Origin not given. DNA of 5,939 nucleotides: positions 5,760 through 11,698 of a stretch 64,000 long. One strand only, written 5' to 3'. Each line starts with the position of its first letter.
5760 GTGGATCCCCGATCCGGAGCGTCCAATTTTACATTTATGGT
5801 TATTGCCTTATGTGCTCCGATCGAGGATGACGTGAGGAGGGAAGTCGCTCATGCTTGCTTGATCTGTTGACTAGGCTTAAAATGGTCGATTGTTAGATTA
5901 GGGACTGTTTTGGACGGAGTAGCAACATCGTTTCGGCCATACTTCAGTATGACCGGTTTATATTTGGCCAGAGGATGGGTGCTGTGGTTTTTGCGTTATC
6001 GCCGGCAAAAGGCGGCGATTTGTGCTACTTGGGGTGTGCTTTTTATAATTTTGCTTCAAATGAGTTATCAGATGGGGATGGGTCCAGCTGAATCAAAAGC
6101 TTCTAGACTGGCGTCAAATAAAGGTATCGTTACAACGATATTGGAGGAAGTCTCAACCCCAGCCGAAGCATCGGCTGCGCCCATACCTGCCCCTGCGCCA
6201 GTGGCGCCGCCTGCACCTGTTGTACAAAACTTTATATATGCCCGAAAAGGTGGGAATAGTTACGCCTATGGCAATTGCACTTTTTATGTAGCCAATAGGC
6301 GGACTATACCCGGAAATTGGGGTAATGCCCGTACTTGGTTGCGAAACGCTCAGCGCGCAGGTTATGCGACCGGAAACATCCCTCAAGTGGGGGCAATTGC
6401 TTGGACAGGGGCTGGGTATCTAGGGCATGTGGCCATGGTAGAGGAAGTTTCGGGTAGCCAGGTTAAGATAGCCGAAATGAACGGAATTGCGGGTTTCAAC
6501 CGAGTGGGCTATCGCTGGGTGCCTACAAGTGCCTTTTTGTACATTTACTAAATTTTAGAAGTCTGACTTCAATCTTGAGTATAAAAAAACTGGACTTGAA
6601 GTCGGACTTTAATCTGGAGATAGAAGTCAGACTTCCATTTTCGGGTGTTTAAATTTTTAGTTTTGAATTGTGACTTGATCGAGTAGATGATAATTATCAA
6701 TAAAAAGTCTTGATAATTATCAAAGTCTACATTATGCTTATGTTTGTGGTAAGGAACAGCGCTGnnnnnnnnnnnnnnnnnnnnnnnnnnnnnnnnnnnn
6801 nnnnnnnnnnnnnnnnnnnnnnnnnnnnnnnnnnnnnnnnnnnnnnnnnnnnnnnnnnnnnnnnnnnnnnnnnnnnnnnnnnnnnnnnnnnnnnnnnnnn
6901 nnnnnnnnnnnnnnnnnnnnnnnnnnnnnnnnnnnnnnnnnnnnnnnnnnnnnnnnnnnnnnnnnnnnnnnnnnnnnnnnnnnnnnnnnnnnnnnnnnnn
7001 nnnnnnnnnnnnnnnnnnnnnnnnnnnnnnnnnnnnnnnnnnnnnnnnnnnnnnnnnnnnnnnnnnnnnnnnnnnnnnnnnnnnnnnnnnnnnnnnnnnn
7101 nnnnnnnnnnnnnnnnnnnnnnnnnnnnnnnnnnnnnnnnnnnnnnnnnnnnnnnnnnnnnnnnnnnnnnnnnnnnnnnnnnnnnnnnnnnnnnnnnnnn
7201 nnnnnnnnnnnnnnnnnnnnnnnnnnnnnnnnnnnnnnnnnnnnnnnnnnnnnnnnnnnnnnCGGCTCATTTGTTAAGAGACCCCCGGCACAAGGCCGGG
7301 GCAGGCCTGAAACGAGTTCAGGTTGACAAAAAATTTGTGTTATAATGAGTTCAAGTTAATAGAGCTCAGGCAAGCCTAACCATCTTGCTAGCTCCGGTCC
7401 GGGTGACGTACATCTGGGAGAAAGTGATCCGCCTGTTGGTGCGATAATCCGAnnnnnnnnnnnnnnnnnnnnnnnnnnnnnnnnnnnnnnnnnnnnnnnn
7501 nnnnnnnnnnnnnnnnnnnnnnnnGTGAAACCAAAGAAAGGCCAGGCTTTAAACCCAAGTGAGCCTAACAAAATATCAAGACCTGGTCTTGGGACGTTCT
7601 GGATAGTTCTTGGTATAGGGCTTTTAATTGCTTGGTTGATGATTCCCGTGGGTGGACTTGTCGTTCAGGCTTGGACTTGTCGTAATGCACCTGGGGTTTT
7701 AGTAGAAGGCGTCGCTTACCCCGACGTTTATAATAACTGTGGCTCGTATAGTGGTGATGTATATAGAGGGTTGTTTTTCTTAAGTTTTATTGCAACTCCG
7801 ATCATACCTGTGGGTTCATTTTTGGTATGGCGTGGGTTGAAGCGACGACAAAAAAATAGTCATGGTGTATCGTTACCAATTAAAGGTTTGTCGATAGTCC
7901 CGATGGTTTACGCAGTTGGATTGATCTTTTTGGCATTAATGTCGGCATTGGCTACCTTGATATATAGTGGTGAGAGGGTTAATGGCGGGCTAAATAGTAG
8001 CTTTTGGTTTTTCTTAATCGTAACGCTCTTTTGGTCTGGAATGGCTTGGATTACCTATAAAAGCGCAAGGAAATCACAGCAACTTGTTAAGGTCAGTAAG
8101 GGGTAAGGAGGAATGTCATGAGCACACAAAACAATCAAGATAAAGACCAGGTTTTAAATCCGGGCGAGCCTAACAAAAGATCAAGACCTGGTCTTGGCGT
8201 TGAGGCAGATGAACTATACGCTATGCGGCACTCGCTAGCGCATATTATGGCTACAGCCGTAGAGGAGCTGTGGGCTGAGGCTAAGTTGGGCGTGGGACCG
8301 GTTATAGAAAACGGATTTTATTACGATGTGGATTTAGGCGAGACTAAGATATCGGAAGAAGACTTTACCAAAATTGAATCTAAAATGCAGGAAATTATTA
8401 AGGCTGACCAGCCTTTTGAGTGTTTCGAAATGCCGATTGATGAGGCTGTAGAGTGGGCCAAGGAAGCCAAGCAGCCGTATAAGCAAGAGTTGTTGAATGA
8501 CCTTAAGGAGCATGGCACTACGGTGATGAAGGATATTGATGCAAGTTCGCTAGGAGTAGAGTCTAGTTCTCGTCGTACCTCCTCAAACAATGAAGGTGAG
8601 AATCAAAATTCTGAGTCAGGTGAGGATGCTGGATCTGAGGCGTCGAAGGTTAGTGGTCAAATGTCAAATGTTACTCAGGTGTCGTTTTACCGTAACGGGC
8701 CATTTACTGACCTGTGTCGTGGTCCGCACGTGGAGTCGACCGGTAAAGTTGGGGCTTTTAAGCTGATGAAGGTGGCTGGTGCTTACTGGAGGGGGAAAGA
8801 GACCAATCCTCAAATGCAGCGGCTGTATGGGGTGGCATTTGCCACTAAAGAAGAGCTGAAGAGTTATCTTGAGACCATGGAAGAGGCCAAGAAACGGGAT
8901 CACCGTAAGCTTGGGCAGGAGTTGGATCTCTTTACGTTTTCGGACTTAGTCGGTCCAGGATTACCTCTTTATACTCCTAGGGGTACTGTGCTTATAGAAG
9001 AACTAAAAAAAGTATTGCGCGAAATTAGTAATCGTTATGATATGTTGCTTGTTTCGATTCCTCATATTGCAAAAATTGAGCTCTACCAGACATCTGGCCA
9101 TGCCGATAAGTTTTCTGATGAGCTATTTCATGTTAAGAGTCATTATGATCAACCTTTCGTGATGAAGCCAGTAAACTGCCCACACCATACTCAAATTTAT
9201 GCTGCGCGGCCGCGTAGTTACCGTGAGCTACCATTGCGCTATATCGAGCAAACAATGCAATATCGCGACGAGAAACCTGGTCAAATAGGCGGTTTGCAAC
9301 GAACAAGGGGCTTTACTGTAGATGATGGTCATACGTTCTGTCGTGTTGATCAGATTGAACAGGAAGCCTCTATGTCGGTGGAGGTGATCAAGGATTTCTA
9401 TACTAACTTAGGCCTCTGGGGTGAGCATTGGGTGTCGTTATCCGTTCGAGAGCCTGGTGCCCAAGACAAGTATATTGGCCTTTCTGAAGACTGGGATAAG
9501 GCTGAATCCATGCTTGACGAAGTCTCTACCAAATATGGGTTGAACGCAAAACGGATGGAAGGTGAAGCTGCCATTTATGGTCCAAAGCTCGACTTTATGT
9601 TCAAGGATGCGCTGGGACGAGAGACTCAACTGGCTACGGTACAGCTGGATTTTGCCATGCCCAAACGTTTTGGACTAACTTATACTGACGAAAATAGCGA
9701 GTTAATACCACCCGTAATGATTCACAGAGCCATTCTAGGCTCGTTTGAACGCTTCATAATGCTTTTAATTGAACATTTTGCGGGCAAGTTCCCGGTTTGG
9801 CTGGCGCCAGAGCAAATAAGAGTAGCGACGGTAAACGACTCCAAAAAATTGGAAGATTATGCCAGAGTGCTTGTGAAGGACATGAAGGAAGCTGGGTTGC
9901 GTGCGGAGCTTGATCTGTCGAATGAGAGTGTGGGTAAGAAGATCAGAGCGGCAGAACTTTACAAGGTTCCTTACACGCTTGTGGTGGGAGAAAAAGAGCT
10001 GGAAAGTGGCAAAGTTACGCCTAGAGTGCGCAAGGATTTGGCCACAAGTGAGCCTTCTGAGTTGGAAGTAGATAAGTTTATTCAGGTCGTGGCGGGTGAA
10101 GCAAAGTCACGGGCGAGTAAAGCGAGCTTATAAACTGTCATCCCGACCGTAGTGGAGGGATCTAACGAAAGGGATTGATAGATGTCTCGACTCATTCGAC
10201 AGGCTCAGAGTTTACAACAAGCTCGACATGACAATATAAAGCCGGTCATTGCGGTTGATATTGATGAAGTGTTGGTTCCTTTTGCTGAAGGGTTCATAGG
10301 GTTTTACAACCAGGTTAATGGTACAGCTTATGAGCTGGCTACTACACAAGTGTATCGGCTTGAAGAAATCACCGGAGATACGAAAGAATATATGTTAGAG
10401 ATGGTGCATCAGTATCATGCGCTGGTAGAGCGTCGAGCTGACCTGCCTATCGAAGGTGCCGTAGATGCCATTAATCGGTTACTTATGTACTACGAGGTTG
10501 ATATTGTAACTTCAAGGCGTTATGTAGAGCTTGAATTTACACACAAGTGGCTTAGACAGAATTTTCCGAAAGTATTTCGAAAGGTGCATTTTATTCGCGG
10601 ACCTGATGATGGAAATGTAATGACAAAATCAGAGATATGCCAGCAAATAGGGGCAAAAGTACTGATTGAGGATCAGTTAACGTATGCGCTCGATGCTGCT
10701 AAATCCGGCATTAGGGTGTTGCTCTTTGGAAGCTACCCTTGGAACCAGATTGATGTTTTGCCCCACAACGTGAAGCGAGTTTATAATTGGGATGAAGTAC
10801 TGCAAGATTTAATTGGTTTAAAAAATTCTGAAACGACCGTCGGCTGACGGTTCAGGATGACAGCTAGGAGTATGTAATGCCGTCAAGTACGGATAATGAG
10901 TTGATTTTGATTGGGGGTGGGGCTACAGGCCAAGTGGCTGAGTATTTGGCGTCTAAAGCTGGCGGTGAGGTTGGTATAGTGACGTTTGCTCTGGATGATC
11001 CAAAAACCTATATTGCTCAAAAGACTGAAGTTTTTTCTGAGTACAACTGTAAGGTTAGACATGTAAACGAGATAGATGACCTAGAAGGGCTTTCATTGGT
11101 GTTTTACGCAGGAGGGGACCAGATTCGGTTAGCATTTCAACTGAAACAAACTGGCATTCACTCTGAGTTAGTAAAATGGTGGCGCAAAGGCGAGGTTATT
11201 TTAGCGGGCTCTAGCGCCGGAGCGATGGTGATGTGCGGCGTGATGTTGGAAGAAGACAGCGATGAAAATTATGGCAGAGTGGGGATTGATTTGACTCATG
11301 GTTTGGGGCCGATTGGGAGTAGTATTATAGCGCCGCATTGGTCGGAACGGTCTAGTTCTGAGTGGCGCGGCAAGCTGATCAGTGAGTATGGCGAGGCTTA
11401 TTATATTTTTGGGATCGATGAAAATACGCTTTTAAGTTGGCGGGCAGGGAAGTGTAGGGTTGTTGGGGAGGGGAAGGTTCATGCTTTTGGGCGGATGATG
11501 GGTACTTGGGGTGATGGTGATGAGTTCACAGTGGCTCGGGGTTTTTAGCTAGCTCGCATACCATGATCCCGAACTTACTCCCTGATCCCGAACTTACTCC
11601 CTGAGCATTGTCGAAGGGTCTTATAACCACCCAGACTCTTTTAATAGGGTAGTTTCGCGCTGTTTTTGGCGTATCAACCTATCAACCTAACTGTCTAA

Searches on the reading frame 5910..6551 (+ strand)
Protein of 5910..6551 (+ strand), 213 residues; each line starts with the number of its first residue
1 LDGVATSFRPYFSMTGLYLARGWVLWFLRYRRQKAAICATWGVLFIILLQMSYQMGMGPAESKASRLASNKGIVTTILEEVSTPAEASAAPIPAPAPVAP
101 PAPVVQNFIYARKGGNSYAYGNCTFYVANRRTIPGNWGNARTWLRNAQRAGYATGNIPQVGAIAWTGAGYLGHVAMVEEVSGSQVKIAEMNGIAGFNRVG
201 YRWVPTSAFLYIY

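Call 65: search_protein_families(library=pfam, proteins=[window:5910-6551:+], max_evalue=0.001)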
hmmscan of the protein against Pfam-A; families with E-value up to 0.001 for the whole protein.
window:5910-6551:+ (213 aa): 1 family
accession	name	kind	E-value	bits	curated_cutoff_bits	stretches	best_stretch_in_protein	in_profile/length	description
PF05257.22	CHAP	-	3.4e-18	66.4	26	1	115-191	3-81/81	CHAP domain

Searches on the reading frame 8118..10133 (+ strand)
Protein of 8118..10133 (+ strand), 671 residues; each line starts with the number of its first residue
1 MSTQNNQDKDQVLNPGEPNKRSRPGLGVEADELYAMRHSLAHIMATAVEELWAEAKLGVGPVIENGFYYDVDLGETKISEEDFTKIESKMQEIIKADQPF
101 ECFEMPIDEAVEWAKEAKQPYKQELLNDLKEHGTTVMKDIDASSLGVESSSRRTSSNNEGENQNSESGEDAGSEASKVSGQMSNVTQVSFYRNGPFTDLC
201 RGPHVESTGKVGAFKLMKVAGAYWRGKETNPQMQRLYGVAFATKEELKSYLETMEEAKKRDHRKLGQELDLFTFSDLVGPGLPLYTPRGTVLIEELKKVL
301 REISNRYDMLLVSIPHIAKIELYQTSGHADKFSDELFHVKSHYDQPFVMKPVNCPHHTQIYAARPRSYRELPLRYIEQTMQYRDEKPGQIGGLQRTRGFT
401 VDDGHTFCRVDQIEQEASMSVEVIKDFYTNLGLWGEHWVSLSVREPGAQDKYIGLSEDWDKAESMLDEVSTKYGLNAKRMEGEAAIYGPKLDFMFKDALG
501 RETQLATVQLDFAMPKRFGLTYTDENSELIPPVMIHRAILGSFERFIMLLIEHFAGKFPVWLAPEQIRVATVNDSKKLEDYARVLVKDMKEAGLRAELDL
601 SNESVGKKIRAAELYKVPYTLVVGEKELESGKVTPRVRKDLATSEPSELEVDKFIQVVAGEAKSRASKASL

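Call 18: find_encoding_contigs(protein=window:8118-10133:+, flank=10000, max_places=4)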
Protein window:8118-10133:+ (671 aa): no gene with exactly this product is on record in the collection.
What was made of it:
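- Tried and rejected: An exact-protein look-up found no record (call 18).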

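Call 93: search_protein_families(library=pfam, proteins=[window:8118-10133:+], max_evalue=0.001)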
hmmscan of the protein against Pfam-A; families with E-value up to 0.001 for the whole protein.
window:8118-10133:+ (671 aa): 3 families
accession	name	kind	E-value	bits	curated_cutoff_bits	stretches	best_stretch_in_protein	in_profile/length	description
PF00587.30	tRNA-synt_2b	-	1.2e-35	123.6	29.3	1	337-554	1-179/179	tRNA synthetase class II core domain (G, H, P, S and T)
PF03129.25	HGTP_anticodon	-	1.2e-22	80.2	21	1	566-658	1-91/94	Anticodon binding domain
PF07973.19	tRNA_SAD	-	5.4e-15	55.5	24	1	188-237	1-44/44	Threonyl and Alanyl tRNA synthetase second additional domain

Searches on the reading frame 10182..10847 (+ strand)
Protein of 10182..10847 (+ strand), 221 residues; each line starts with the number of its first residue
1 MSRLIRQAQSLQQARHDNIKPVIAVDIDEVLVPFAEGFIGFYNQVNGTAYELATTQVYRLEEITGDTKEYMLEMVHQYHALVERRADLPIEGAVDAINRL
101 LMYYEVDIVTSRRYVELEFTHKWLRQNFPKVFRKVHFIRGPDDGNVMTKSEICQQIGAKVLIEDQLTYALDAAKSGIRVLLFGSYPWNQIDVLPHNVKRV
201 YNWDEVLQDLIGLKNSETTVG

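Call 93: search_protein_families(library=pfam, proteins=[window:10182-10847:+], max_evalue=0.001)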
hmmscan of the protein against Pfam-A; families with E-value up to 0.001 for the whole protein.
window:10182-10847:+ (221 aa): 1 family
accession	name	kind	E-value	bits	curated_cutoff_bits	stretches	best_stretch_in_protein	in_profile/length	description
PF06941.18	NT5C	-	6.7e-10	39.6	24.8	1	21-211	2-174/180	5' nucleotidase, deoxy (Pyrimidine), cytosolic type C protein (NT5C)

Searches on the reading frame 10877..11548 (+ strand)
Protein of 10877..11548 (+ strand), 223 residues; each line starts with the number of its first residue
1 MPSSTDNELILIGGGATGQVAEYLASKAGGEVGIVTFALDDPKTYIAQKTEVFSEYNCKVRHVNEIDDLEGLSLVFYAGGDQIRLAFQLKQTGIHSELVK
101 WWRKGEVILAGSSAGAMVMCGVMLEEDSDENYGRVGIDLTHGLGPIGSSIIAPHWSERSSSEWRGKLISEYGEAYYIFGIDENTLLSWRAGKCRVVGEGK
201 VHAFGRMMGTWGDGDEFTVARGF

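Call 93: search_protein_families(library=pfam, proteins=[window:10877-11548:+], max_evalue=0.001)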
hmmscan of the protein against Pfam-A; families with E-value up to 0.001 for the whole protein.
window:10877-11548:+ (223 aa): 1 family
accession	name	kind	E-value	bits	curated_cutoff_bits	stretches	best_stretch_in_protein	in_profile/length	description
PF03575.23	Peptidase_S51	-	6e-17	62.4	23.9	1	10-194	2-204/206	Peptidase family S51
